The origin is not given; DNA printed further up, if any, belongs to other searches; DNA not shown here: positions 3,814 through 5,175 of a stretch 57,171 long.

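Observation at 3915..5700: AT-rich islet carrying a stand-alone SIR2_2-type gene (candidate single-gene NAD-depleting defence)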

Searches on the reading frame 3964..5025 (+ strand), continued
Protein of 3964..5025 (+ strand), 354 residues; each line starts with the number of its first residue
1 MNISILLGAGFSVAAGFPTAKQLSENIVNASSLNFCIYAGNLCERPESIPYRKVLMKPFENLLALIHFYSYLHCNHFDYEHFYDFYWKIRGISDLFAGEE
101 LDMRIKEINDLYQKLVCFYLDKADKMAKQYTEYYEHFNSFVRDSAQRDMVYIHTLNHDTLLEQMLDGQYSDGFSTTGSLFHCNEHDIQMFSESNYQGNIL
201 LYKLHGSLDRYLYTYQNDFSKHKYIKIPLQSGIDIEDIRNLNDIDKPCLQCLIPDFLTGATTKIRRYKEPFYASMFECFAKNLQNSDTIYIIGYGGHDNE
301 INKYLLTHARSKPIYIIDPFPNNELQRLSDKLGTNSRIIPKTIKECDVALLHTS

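Call 16: search_protein_families(library=padloc, proteins=[L010:1309-2214:+, L010:2222-3871:+, L010:3884-5335:+, L007:5708-6349:+, L007:6356-6775:+, L007:6775-7227:+, L007:7263-8153:+, L007:2207-4606:+, L011:2869-3468:+], max_evalue=0.1)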
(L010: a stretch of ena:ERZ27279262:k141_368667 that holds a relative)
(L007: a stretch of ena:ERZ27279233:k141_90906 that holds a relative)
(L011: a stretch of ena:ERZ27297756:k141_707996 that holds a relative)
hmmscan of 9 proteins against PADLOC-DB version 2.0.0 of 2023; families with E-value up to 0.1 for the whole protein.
L010:1309-2214:+ (302 aa): 0 families

L010:2222-3871:+ (550 aa): 1 family
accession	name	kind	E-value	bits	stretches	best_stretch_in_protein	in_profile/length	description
PDLC02987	caspase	-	1.9e-12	45.1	1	308-509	2-174/453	-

L010:3884-5335:+ (484 aa): 1 family
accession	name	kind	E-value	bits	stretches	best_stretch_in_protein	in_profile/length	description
PDLC04039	PD-T4-6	-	0.098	9.6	0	61-122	284-344/458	-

L007:5708-6349:+ (214 aa): 1 family
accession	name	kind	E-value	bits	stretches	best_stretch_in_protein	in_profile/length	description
PDLC04998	PDC-S32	-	2.8e-24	84.5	1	62-213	82-231/237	-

L007:6356-6775:+ (140 aa): 0 families

L007:6775-7227:+ (151 aa): 0 families

L007:7263-8153:+ (297 aa): 0 families

L007:2207-4606:+ (800 aa): 0 families

L011:2869-3468:+ (200 aa): 3 families
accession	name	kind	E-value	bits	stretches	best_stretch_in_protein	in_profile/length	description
PDLC04062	PD-T4-6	-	3.3e-05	21.1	1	1-44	1-44/450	-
PDLC04051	PD-T4-6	-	0.0013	15.7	1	1-28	1-28/476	-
PDLC04044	PD-T4-6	-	0.012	12.7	1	1-29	1-29/372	-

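Call 17: search_protein_families(library=pfam, proteins=[L010:1309-2214:+, L010:2222-3871:+, L010:3884-5335:+, L007:5708-6349:+, L007:6356-6775:+, L007:6775-7227:+, L007:7263-8153:+, L007:2207-4606:+, L011:2869-3468:+], max_evalue=0.1)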
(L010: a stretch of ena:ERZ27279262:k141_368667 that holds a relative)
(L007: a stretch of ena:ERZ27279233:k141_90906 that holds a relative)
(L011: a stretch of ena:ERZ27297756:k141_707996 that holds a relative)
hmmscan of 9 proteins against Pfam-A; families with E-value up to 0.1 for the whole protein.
L010:1309-2214:+ (302 aa): 0 families

L010:2222-3871:+ (550 aa): 4 families
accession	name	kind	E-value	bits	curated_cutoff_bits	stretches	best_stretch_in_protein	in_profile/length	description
PF00656.27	Peptidase_C14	-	5.7e-19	69.2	21.4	1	310-535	3-224/233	Caspase domain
PF07705.17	CARDB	-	3.4e-05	24.4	22.7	1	59-137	16-87/101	CARDB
PF14538.11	Raptor_N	-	0.073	13.3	27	0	349-394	63-106/151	Raptor N-terminal CASPase like domain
PF19526.4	Slr4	-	0.081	12.5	25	0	100-143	269-312/370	S-layer protein Slr4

L010:3884-5335:+ (484 aa): 0 families

L007:5708-6349:+ (214 aa): 2 families
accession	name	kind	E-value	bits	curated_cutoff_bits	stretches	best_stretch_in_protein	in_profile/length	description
PF04212.24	MIT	-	0.0013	19.3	30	1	106-159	5-59/66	MIT (microtubule interacting and transport) domain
PF11882.13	DUF3402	-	0.055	13.2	25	1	120-213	82-179/454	Domain of unknown function (DUF3402)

L007:6356-6775:+ (140 aa): 0 families

L007:6775-7227:+ (151 aa): 0 families

L007:7263-8153:+ (297 aa): 0 families

L007:2207-4606:+ (800 aa): 10 families
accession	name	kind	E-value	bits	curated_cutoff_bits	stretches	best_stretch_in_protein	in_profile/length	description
PF00041.27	fn3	-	3.4e-21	75.7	25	4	420-498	6-74/84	Fibronectin type III domain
PF16656.11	Pur_ac_phosph_N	-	2.1e-15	57.5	30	3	553-607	40-93/93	Purple acid Phosphatase, N-terminal domain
PF16974.11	NAR2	-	1.8e-12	47.4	26.6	1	472-517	92-139/142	High-affinity nitrate transporter accessory, Ig-like domain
PF25059.1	FN3_DSCAM-DSCAML_C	-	1.9e-12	47.8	39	0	262-312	33-81/89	DSCAM/DSCAML C-terminal Fn3-like domain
PF10179.15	NDNF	-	0.00015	22.3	27.3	0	470-494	86-110/127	Neuron-derived neurotrophic factor, first Fn(III) domain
PF07603.17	Lcl_C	-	0.00039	21.1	34.9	1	618-799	8-117/117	Lcl C-terminal domain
PF11793.14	FANCL_C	-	0.025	15.3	27.3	0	542-569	3-30/69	FANCL C-terminal domain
PF17964.7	Big_10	-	0.049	14.3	22.9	0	380-420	48-88/164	Bacterial Ig domain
PF11008.14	DUF2846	-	0.064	13.8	34.3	0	77-96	64-83/92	Protein of unknown function (DUF2846)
PF10290.14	YJL171C_Tos1_N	-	0.067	14.1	27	0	260-291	20-50/63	Cell wall protein YJL171C/Tos1, N-terminal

L011:2869-3468:+ (200 aa): 6 families
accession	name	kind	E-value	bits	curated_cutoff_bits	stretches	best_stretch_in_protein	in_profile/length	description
PF13240.11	Zn_Ribbon_1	-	0.00053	20.1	25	1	14-28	9-23/23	zinc-ribbon domain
PF13248.11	Zn_ribbon_3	-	0.004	17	27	1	7-28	6-26/26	zinc-ribbon domain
PF12773.13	DZR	-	0.0064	17.1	27.3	1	7-29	2-23/45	Double zinc ribbon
PF07661.19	MORN_2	-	0.034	14.8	29.6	0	92-110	2-20/22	MORN repeat variant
PF09297.16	Zn_ribbon_NUD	-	0.035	14.3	24.8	1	18-32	3-17/32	NADH pyrophosphatase zinc ribbon domain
PF14803.11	Zn_ribbon_Nudix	-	0.04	14.3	25.6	1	19-30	1-12/34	Nudix N-terminal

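Call 20: find_related_loci(query=A1, collection=genome_contigs, flank=10000)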
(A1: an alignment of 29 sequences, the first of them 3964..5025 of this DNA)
Query A1 (354 aa) in genome_contigs; peptide patterns used: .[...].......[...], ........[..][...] (x = any residue, [..] = any of these).
168 stretches matched a pattern; 107 encode a relative of the query (tblastn E <= 1e-3); the best 80 are kept; 79 distinct loci.
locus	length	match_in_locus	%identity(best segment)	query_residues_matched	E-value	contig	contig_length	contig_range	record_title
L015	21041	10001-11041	67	1-347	2e-155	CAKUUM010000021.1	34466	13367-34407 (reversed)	MAG: uncultured Bacteroidales bacterium isolate REFINED_METABAT215_TOP10_CONTIGS_1500_ASSEMBLY_K77_MERGED__Hadza_PheChl_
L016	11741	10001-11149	32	2-344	1e-45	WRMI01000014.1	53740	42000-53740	MAG: Marinilabiliaceae bacterium isolate Th196P3bin71 Ga0099364_10000789, whole genome shotgun sequence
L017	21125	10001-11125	33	3-342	2e-45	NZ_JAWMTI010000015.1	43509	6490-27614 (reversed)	Olivibacter sp. CPCC 100613 Scaffold15, whole genome shotgun sequence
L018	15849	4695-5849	34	2-345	2e-44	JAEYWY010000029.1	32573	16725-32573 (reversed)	MAG: Bacteroidetes bacterium isolate OH_CBlB_291 k127_2206700, whole genome shotgun sequence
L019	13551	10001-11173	32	2-349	1e-43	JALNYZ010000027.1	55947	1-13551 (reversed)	MAG: Prolixibacteraceae bacterium isolate SO_2017_GW1 bin 3 NODE_3007_length_55947_cov_6.575958_OW334_2017, whole genome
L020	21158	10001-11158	32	1-349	6e-43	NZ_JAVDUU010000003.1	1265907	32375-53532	Mucilaginibacter pocheonensis strain 3262 Ga0454449_03, whole genome shotgun sequence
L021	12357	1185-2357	31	3-349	1e-42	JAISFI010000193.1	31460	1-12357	MAG: Dysgonamonadaceae bacterium isolate Gx485_bin3 k119_6476891, whole genome shotgun sequence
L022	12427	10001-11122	34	3-341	2e-42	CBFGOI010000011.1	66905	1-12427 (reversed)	MAG TPA_asm: uncultured Pedobacter sp. isolate ERR5385024_binner13_Refined_16 genome assembly, contig: ERZ27258638.107,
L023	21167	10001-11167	32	2-350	2e-42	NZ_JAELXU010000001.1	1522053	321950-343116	Pontibacter humidus strain BT310 NODE_1_length_1522053_cov_48.245049, whole genome shotgun sequence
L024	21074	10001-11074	34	2-321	1e-41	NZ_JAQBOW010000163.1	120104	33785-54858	MAG: Mucilaginibacter sp. isolate RYN_331 scaffold_613816, whole genome shotgun sequence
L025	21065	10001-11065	34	3-321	9e-41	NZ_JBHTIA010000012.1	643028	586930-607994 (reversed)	Mucilaginibacter lutimaris strain CCUG 60742 GCM70027554_2, whole genome shotgun sequence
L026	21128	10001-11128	33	4-341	1e-40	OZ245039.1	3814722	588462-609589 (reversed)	MAG: Flavobacteriaceae bacterium isolate d8e1b484-739c-4048-9d9d-3c35bf359c22 genome assembly, chromosome: 1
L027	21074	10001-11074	30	2-344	2e-40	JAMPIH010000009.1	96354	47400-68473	MAG: Bacteroides sp. isolate NALB_7963_6 Scaffold_#9__SCF_009___96354_bp, whole genome shotgun sequence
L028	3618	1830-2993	32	2-348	2e-40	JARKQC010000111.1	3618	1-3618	MAG: Bacteroidota bacterium isolate Reactor_maxbin.046 k141_167924, whole genome shotgun sequence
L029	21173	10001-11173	31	2-348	2e-40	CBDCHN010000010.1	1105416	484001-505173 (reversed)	MAG: Cyclobacteriaceae bacterium isolate ac920187-3793-4e69-8f8b-5746b9783ba2 genome assembly, contig: contig_10, whole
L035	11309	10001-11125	33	2-347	8e-38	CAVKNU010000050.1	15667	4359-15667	Lachnospiraceae bacterium isolate G02637-L1_cleanbin_000029 genome assembly, contig: Spades_G02637-L1_contig_1564, whole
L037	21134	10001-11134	31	2-334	1e-37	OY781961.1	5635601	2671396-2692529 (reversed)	MAG: Prolixibacteraceae bacterium isolate f51a5693-dc35-4a15-a57f-52dad87cda9e genome assembly, chromosome: 1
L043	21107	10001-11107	32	3-332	2e-36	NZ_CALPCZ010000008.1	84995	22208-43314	Odoribacter lunatus strain DSM 112344 NODE_8_length_84995_cov_54.088744, whole genome shotgun sequence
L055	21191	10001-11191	31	2-349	8e-34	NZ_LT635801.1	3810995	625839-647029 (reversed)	Bacteroides ilei strain Marseille-P3208, whole genome shotgun sequence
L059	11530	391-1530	30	2-345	5e-33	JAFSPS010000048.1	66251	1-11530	MAG: Bacteroidales bacterium isolate RGIG3361 Goat_Reticulum.Co__c2133663, whole genome shotgun sequence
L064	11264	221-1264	32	3-328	3e-32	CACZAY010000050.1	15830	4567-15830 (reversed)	MAG: uncultured Bacteroidales bacterium isolate RUG12447 genome assembly, contig: RUG12447_asm_50, whole genome shotgun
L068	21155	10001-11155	30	2-349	2e-30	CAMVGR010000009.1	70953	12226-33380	MAG TPA_asm: uncultured Bacteroidales bacterium isolate SRR8387719_bin.20_metaWRAP_v1.3_MAG genome assembly, contig: ERZ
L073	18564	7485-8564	30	3-349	5e-30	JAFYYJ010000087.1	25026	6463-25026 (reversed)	MAG: Salinivirgaceae bacterium isolate RGIG7534 Water_buffalos_Omasum-1__c359725, whole genome shotgun sequence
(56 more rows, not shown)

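Call 26: predict_structure(alignment_id=A1)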
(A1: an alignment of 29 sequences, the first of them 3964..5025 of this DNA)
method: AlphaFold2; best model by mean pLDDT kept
length: 354 residues; sequences in the alignment: 29
mean_pLDDT: 89.3   pTM: 0.88
mean pLDDT of the five models: 89.3, 88.5, 88.5, 87.8, 86.5
residues with pLDDT >= 90: 214; 70-90: 118; 50-70: 22; < 50: 0
segments of 3 or more residues with pLDDT < 50: none
pLDDT, mean of each block of 10 residues (from residue 1): 95 90 95 89 89 90 95 95 88 67 79 90 86 92 96 93 92 93 90 96 92 82 84 78 64 81 90 96 98 94 97 96 97 97 89 68
secondary structure, 60 per line:
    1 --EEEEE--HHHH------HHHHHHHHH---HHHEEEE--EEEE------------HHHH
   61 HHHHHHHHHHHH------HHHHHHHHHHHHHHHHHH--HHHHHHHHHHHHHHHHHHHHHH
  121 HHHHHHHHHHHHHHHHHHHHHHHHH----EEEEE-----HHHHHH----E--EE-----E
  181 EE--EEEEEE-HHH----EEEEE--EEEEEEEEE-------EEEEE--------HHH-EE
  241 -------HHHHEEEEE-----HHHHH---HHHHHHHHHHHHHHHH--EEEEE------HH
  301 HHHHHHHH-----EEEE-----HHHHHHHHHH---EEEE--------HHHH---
elements in order: E3-7 H10-13 H20-28 E35-38 E41-44 H57-72 H79-96 H99-145 E150-154 H160-165 E180-182 E185-190 E199-203 E206-214 E222-226 H248-251 E252-256 H262-266 H270-285 E288-292 H299-308 E314-317 H323-332 E336-339 H348-351

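Call 31: fold_search(model_id=the predicted structure, library=pdb)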
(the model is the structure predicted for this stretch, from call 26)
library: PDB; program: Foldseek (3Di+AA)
matches with E <= 10: 805; with E <= 0.001: 163
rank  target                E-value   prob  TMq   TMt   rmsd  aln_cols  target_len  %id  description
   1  8uae_B                1.2e-11  1.00  0.59  0.55   7.1       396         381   19  E. coli Sir2_HerA complex (12:6) with ATPgamaS (released 2023-12-27)
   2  8sub_F                3.8e-11  1.00  0.59  0.53   6.3       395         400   20  E. coli SIR2-HerA complex (dodecamer SIR2 pentamer HerA) (released 2023-12-27)
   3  8suw_F                3.8e-11  1.00  0.59  0.53   6.7       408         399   19  E. coli SIR2-HerA complex (dodecamer SIR2 bound 4 protomers of HerA) (released 2024-03-27)
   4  8uae_F                4.8e-11  1.00  0.58  0.55   6.6       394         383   20  E. coli Sir2_HerA complex (12:6) with ATPgamaS (released 2023-12-27)
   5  8suw_B                5.8e-11  1.00  0.60  0.54   7.0       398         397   19  E. coli SIR2-HerA complex (dodecamer SIR2 bound 4 protomers of HerA) (released 2024-03-27)
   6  8sub_E                8.2e-11  1.00  0.56  0.51   7.4       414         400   17  E. coli SIR2-HerA complex (dodecamer SIR2 pentamer HerA) (released 2023-12-27)
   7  8sub_K                1.4e-10  1.00  0.56  0.50   6.9       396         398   17  E. coli SIR2-HerA complex (dodecamer SIR2 pentamer HerA) (released 2023-12-27)
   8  8sub_B                1.5e-10  1.00  0.60  0.55   6.7       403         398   19  E. coli SIR2-HerA complex (dodecamer SIR2 pentamer HerA) (released 2023-12-27)
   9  8sub_G                1.9e-10  1.00  0.54  0.50   9.3       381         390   19  E. coli SIR2-HerA complex (dodecamer SIR2 pentamer HerA) (released 2023-12-27)
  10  8sub_I                1.9e-10  1.00  0.57  0.52   6.9       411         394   16  E. coli SIR2-HerA complex (dodecamer SIR2 pentamer HerA) (released 2023-12-27)
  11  8yhx_R                2.4e-10  1.00  0.55  0.50  10.4       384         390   18  Cryo-EM structure of the trimeric HerA (released 2024-11-06)
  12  8sub_A                2.5e-10  1.00  0.55  0.50   7.2       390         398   17  E. coli SIR2-HerA complex (dodecamer SIR2 pentamer HerA) (released 2023-12-27)
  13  8sxx_L                2.7e-10  1.00  0.57  0.53   6.9       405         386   18  E. coli dodecamer SIR2 (released 2023-12-27)
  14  8yhx_J                2.8e-10  1.00  0.52  0.44  13.2       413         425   17  Cryo-EM structure of the trimeric HerA (released 2024-11-06)
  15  8sub_D                4.8e-10  1.00  0.57  0.51   7.0       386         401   18  E. coli SIR2-HerA complex (dodecamer SIR2 pentamer HerA) (released 2023-12-27)
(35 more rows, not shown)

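Call 35: search_protein_families(library=pfam, proteins=[L015:7173-7844:+, L015:7943-8818:+, L015:8831-9925:+, L015:11074-11718:+, L015:11736-13382:+, L015:13540-14844:-, L035:7937-9904:+, L035:4625-5671:+, L015:3451-5253:+, L015:5280-5801:+], max_evalue=0.05)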
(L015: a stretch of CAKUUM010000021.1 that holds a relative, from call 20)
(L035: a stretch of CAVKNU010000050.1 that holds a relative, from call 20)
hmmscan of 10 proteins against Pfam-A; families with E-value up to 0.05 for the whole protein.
L015:7173-7844:+ (224 aa): 0 families

L015:7943-8818:+ (292 aa): 1 family
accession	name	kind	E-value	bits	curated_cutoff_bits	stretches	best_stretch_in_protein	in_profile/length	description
PF14326.11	DUF4384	-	1.7e-07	31.6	27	1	160-215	2-55/81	Domain of unknown function (DUF4384)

L015:8831-9925:+ (365 aa): 0 families

L015:11074-11718:+ (215 aa): 1 family
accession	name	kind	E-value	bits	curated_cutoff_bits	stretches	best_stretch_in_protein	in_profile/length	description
PF02321.23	OEP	-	0.028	14.7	22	1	117-158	91-132/187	Outer membrane efflux protein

L015:11736-13382:+ (549 aa): 4 families
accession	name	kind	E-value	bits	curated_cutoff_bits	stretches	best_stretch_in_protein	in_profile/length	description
PF00656.27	Peptidase_C14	-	6e-20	72.4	21.4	1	309-533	3-223/233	Caspase domain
PF07705.17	CARDB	-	2.1e-08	34.7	22.7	1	58-136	16-87/101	CARDB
PF17789.7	MG4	-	0.034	14.8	24.7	0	177-206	15-40/95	Macroglobulin domain MG4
PF20377.3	DUF6672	-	0.047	13.9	24.3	0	176-246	79-144/152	Family of unknown function (DUF6672)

L015:13540-14844:- (435 aa): 2 families
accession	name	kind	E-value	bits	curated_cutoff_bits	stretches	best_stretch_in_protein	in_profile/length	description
PF13635.12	DUF4143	-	1.5e-29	103.2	28.1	1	223-385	2-159/160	Domain of unknown function (DUF4143)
PF13173.12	AAA_14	-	4.2e-24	85.4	27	1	20-154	2-129/129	AAA domain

L035:7937-9904:+ (656 aa): 4 families
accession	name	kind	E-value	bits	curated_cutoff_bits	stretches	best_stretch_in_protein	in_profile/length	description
PF00656.27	Peptidase_C14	-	8.7e-19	68.6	21.4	1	415-640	3-223/233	Caspase domain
PF08238.18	Sel1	-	1.2e-14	54.6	30.7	2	71-105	1-35/36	Sel1 repeat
PF07705.17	CARDB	-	9.5e-06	26.2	22.7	1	156-235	12-84/101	CARDB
PF20448.3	DUF6705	-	0.0023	18.2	24.4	1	1-54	1-53/188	Family of unknown function (DUF6705)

L035:4625-5671:+ (349 aa): 3 families
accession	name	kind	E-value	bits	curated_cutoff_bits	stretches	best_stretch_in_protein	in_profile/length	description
PF02661.23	Fic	-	4.5e-16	59.9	24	1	108-215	2-93/93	Fic/DOC family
PF22168.2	DIP2311-like_C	-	6.7e-05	23.5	27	1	299-345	15-60/63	Transcriptional regulator DIP2311-like, C-terminal domain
PF24034.1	DUF7343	-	0.0012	19.1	27.6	1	287-341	2-55/62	Domain of unknown function (DUF7343)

L015:3451-5253:+ (601 aa): 0 families

L015:5280-5801:+ (174 aa): 0 families
